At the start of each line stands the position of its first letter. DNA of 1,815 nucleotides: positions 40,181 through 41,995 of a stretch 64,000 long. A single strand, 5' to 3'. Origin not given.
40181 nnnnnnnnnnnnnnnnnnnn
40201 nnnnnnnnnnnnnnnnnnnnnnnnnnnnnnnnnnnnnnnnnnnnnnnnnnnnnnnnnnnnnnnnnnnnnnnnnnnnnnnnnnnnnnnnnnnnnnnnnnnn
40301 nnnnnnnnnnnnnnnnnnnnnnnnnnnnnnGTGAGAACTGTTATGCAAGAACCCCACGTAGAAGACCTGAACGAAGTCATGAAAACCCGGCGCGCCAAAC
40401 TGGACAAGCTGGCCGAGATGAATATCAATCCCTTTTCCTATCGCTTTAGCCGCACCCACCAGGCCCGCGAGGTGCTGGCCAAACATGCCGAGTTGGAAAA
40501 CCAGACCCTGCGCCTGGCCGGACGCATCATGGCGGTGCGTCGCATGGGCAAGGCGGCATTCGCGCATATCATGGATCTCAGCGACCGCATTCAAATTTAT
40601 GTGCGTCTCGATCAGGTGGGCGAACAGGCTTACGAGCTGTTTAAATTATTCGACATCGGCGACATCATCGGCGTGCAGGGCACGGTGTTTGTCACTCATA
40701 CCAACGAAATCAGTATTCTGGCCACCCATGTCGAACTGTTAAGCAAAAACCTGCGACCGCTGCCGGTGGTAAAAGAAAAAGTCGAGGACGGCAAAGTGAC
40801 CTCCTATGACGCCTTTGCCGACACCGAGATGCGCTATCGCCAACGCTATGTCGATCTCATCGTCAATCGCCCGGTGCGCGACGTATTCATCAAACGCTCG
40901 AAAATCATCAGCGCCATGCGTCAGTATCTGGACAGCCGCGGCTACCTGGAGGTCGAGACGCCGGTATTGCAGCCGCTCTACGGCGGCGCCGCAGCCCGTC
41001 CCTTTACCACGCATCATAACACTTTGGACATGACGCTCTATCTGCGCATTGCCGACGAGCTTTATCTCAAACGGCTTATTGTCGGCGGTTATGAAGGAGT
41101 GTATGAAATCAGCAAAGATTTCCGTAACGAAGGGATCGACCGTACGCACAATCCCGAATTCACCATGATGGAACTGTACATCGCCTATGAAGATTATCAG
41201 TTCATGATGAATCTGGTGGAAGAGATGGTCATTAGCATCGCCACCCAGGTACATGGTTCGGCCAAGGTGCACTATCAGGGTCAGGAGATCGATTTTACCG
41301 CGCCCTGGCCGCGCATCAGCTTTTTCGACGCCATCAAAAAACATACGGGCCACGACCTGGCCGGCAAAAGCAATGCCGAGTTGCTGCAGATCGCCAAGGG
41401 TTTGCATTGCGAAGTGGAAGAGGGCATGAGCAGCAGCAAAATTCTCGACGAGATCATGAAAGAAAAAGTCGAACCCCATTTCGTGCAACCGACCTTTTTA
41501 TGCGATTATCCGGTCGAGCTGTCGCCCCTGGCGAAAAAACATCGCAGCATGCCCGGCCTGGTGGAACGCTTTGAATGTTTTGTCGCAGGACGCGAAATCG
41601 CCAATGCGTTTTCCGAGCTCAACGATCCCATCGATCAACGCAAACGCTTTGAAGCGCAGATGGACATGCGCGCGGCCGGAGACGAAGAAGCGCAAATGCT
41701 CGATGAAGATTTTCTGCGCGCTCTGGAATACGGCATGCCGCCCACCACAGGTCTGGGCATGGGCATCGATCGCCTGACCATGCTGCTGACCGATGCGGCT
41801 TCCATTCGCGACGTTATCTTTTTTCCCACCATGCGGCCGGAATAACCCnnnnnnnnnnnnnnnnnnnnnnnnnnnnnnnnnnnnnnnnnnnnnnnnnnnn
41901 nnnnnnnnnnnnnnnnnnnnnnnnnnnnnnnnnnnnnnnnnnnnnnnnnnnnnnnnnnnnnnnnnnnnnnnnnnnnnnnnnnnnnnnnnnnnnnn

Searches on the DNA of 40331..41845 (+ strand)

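Call 71: search_with_rna_model(model_id=R1, sources=[L169, L170, L171, L172], filters=off, max_evalue=10, show_alignments=3)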
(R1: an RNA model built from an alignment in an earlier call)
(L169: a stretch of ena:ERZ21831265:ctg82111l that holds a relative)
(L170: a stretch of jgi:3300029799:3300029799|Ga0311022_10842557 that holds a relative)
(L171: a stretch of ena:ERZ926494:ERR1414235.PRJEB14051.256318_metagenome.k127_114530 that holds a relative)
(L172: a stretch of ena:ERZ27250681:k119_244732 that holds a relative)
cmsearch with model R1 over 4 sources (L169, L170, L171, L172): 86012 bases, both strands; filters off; matches with E-value up to 10: 14.
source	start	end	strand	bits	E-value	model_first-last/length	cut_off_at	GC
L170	3826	3873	+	15.1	0.28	1-63/63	no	0.67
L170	3617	3631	-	14.1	0.47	10-24/63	no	0.93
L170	3575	3620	+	12.2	1.4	1-63/63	no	0.7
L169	18384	18449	-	11.2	2.5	1-63/63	no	0.58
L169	9919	9955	-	10.4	4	1-63/63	no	0.68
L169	12741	12816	-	10.3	4.2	1-63/63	no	0.51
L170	13787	13882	+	9.8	5.7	1-63/63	no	0.65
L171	2985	3022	+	9.8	5.7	1-63/63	no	0.55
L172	2985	3022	+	9.8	5.7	1-63/63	no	0.55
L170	10528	10583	+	9.7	6.1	1-63/63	no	0.62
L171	10528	10583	+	9.5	6.5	1-63/63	no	0.59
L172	10528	10583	+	9.5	6.5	1-63/63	no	0.59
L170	21271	21344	-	9.3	7.3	1-63/63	no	0.59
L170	10590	10661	-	8.9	9.6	1-63/63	no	0.75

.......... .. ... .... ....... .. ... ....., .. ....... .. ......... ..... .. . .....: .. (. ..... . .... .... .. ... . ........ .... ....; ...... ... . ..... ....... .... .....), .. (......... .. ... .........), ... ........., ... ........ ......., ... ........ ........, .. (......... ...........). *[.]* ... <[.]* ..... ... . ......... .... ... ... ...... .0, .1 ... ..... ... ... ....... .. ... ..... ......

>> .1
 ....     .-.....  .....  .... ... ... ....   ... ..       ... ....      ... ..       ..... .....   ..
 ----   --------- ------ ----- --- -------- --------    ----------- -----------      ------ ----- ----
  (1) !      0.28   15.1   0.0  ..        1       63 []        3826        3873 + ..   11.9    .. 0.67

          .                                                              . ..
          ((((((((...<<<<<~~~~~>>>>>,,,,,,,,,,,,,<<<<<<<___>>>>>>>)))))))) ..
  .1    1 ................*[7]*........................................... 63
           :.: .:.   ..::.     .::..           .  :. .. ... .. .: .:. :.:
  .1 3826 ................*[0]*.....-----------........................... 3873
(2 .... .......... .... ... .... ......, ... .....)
